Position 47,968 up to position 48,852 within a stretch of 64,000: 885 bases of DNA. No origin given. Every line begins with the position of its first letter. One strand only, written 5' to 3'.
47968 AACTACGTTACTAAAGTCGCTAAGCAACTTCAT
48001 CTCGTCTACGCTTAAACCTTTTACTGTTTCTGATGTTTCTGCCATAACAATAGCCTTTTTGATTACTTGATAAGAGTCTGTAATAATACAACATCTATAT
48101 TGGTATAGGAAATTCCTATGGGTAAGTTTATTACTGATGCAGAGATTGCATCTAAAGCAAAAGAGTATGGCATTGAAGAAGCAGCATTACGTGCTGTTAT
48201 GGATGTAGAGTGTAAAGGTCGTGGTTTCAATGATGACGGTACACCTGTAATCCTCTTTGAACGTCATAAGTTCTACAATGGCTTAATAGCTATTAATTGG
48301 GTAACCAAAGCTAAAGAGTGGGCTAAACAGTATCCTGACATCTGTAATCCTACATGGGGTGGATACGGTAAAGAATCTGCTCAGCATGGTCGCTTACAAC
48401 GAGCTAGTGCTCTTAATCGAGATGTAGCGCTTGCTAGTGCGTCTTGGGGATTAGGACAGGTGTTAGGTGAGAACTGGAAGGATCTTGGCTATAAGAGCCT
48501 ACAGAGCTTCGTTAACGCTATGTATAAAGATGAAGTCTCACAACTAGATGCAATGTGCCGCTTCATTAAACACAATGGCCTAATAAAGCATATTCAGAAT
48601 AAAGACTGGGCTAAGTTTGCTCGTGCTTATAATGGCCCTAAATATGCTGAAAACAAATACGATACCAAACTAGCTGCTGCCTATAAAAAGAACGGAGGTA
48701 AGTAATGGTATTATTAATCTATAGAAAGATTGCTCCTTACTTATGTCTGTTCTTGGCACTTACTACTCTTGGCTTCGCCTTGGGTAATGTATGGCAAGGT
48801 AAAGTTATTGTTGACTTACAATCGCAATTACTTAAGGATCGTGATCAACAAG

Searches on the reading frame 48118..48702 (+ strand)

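Call 15: search_protein_families(library=phrogs, proteins=[window:48118-48702:+], max_evalue=0.001)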
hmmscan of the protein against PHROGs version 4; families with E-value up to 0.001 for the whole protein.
window:48118-48702:+ (195 aa): 2 families
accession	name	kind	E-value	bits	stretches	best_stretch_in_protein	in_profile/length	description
phrog_1224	-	head and packaging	6.4e-83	280.4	1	3-191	72-259/438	endolysin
phrog_2860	-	head and packaging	1.6e-74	250.9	1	5-194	3-188/189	endolysin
